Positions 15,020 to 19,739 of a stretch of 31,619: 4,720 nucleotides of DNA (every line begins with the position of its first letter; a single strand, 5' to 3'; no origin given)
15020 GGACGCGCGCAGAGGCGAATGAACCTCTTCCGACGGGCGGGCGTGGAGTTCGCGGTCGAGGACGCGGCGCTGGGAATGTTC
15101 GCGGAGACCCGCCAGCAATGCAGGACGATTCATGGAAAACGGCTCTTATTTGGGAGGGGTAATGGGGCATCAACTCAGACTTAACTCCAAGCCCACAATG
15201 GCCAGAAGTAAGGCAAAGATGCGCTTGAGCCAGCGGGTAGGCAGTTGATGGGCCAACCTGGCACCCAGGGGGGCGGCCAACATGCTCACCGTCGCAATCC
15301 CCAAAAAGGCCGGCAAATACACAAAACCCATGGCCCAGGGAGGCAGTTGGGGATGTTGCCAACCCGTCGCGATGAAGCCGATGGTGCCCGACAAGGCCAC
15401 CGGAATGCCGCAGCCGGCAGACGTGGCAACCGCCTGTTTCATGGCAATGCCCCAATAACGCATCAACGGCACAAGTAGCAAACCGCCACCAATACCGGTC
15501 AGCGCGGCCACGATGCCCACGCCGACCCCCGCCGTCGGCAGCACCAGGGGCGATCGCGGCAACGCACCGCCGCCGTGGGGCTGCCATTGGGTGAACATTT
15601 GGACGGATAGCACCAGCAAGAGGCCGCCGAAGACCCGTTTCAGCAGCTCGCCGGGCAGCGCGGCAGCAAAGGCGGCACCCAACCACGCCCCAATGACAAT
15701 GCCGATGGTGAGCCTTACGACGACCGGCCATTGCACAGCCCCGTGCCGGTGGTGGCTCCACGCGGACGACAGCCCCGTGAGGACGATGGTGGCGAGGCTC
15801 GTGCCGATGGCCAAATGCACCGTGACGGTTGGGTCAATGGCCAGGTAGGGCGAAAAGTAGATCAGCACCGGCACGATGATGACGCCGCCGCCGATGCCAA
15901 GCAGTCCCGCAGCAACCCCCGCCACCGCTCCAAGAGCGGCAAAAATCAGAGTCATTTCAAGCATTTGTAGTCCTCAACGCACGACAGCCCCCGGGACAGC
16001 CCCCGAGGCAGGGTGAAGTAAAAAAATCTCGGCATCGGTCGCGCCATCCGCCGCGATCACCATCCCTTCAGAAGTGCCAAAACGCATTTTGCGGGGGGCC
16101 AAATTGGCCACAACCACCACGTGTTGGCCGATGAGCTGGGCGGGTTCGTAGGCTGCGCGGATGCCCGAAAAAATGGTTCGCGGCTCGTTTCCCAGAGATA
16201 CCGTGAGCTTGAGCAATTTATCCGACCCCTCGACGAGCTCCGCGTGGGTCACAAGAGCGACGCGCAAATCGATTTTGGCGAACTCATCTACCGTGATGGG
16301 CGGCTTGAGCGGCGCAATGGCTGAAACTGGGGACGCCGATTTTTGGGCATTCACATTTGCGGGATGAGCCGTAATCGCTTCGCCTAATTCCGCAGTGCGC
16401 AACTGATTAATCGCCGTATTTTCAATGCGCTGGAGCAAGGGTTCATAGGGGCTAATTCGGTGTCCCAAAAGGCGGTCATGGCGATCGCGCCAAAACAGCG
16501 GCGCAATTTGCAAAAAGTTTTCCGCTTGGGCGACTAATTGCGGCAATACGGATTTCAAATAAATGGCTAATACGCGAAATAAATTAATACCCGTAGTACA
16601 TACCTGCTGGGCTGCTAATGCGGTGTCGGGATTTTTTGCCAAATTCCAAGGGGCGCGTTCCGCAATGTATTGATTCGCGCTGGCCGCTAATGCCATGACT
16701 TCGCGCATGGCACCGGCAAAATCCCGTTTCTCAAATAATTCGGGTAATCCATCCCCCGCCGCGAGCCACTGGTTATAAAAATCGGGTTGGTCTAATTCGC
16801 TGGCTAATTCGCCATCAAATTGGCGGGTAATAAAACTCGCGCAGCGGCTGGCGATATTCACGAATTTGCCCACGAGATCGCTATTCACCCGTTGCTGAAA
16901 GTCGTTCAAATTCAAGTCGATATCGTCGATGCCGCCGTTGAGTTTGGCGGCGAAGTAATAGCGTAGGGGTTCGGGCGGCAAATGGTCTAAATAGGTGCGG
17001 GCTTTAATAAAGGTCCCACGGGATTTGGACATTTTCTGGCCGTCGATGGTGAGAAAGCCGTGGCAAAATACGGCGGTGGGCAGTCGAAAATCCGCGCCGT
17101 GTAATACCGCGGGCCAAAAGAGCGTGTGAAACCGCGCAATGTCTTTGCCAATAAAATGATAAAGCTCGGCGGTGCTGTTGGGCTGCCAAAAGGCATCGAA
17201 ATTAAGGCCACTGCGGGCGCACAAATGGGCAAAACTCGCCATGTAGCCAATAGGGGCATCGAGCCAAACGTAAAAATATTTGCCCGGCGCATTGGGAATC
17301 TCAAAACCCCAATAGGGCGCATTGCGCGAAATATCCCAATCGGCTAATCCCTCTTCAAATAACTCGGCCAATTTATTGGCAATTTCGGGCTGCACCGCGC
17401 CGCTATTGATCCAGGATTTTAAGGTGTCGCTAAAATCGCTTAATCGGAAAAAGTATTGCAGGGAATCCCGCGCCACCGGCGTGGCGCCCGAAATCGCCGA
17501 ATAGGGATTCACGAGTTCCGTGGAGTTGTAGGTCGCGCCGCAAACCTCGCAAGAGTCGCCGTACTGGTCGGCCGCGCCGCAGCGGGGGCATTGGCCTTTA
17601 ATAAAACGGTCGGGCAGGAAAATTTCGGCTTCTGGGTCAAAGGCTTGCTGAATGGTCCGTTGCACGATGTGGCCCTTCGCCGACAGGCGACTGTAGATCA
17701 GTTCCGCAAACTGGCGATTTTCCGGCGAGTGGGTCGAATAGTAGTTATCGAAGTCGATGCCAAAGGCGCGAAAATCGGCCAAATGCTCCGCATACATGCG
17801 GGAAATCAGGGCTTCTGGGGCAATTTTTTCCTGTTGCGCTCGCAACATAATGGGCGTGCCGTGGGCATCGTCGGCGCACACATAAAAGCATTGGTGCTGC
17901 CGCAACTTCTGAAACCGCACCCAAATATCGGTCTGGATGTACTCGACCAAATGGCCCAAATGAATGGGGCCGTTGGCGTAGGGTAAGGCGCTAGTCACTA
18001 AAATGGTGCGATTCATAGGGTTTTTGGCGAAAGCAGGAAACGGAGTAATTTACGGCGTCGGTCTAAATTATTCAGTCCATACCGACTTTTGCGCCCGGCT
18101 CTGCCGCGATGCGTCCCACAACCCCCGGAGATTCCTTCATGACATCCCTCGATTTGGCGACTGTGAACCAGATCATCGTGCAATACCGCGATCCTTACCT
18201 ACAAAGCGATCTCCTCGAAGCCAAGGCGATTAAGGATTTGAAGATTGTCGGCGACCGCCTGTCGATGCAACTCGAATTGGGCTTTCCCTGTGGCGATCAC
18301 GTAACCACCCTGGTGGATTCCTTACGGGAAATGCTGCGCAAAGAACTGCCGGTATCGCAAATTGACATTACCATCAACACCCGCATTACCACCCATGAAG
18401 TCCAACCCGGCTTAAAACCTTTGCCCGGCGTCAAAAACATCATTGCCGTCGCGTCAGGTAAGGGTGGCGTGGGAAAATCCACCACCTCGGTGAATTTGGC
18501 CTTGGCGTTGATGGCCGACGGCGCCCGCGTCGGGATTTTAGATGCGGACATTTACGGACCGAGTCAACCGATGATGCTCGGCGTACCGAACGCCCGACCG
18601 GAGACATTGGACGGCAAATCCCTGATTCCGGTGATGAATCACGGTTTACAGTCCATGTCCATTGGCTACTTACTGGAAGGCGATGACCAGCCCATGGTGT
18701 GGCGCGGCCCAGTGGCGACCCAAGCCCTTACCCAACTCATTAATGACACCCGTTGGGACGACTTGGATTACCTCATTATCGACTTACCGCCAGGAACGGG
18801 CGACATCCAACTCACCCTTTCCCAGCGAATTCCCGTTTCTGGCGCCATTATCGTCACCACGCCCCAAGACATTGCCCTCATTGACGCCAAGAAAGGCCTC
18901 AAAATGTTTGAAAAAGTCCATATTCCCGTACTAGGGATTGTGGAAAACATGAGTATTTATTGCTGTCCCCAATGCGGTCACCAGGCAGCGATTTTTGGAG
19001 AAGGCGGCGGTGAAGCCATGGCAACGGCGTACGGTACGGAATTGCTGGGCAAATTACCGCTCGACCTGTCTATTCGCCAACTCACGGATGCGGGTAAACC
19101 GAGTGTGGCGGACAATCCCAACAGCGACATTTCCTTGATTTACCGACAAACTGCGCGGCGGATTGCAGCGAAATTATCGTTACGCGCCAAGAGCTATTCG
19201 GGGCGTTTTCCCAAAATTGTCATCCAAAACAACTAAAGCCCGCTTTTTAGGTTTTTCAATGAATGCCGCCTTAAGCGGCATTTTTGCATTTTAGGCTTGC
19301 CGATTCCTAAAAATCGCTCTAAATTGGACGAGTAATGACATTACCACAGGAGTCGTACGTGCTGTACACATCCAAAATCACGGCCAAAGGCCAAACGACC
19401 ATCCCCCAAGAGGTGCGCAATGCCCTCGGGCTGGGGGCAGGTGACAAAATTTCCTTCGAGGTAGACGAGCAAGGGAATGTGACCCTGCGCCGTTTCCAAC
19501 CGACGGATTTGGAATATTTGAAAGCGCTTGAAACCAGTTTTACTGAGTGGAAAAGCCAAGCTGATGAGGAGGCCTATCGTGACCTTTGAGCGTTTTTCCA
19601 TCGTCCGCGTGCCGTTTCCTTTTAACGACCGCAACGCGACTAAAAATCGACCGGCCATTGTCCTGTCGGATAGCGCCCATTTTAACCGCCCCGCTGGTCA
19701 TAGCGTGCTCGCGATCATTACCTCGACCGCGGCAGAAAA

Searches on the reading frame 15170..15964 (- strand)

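Call 7: search_protein_families(library=pfam, proteins=[window:15170-15964:-])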
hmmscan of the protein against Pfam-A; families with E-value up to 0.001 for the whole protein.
window:15170-15964:- (264 aa): 2 families
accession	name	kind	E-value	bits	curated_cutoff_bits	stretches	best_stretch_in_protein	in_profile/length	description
PF01925.25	TauE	-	1.5e-55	188.9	32.6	1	9-261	2-237/237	Sulfite exporter TauE/SafE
PF01169.24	GDT1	-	8.1e-05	23.3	27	1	209-258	29-75/75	Divalent cation/proton antiporter GDT1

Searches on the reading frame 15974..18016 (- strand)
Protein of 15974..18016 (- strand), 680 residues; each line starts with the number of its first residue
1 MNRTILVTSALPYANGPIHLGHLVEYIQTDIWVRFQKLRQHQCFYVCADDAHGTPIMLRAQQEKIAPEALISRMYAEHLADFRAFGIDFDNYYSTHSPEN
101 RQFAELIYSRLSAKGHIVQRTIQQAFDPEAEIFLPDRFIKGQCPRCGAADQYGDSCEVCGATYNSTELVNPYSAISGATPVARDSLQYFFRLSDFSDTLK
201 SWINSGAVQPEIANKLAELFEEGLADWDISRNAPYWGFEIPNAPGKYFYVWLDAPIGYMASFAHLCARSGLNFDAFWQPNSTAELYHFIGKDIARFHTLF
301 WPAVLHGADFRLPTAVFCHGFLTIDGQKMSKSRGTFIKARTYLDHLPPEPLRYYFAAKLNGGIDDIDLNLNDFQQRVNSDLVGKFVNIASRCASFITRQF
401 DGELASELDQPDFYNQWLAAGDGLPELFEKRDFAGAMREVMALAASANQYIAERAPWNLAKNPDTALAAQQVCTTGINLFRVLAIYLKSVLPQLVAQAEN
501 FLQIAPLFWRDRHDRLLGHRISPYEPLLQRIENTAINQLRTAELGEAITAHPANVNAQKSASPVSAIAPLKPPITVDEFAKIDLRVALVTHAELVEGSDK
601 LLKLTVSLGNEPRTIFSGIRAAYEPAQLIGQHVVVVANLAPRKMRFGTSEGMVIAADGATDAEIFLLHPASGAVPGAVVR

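Call 7: search_protein_families(library=pfam, proteins=[window:15974-18016:-])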
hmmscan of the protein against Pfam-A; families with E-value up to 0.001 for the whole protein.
window:15974-18016:- (680 aa): 6 families
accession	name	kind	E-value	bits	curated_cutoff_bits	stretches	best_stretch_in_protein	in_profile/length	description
PF09334.17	tRNA-synt_1g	-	3.4e-149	497.3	20.1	1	5-392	1-390/391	tRNA synthetases class I (M)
PF01588.26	tRNA_bind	-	3.5e-23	81.9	27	1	584-676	1-94/96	Putative tRNA binding domain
PF00133.28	tRNA-synt_1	-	1.9e-16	60.3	22.7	1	9-241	29-244/414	tRNA synthetases class I (I, L, M and V)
PF01406.26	tRNA-synt_1e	-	4.2e-10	39.9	27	1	318-357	243-282/301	tRNA synthetases class I (C) catalytic domain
PF19303.5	Anticodon_3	-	6.8e-07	29.7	23.5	1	427-533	28-137/152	Anticodon binding domain of methionyl tRNA ligase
PF01921.24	tRNA-synt_1f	-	0.00015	21.2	27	0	316-360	270-315/360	tRNA synthetases class I (K)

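Call 32: list_cluster_members(proteins=[P0001, P0121, P0002, P0122, window:15974-18016:-, window:20574-22277:-, window:19934-20530:+, window:10908-12467:-, window:28479-29120:+])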
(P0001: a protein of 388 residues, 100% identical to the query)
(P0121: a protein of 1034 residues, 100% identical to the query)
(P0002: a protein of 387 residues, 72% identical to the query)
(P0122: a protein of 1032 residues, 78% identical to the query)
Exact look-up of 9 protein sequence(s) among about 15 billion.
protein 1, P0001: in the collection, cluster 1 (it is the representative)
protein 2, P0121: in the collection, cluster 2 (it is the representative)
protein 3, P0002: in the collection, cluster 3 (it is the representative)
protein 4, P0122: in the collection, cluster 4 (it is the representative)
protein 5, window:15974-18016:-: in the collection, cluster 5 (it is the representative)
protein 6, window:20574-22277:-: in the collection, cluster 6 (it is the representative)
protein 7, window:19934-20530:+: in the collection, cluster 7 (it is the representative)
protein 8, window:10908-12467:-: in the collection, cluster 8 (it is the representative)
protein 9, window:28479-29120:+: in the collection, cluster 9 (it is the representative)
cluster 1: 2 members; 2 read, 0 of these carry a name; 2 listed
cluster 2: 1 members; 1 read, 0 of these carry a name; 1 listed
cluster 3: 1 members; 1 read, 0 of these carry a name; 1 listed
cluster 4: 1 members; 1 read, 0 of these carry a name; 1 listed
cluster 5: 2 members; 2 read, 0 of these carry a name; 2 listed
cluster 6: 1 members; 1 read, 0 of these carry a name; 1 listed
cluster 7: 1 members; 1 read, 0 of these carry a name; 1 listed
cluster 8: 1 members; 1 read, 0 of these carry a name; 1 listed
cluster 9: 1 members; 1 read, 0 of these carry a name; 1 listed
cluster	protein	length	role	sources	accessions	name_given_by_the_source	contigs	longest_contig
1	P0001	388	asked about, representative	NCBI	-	-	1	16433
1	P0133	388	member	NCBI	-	-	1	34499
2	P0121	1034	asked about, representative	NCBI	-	-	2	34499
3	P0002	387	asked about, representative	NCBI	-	-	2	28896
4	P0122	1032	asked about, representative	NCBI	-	-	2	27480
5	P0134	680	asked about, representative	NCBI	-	-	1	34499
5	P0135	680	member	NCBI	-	-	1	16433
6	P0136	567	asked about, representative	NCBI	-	-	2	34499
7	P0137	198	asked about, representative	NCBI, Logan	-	-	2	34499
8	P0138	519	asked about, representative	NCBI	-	-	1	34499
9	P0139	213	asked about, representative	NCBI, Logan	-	-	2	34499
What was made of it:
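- Tried and rejected: Cluster look-up gave no organism names (call 32).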

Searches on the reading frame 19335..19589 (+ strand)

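Call 7: search_protein_families(library=pfam, proteins=[window:19335-19589:+])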
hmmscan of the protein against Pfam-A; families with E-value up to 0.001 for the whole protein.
window:19335-19589:+ (84 aa): 2 families
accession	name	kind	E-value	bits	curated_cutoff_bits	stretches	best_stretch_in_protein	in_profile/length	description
PF15937.10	PrlF_antitoxin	-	9.4e-11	42.2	32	1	13-57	2-46/99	prlF antitoxin for toxin YhaV_toxin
PF04014.23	MazE_antitoxin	-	3.3e-09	37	24.7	1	13-52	2-41/48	Antidote-toxin recognition MazE, bacterial antitoxin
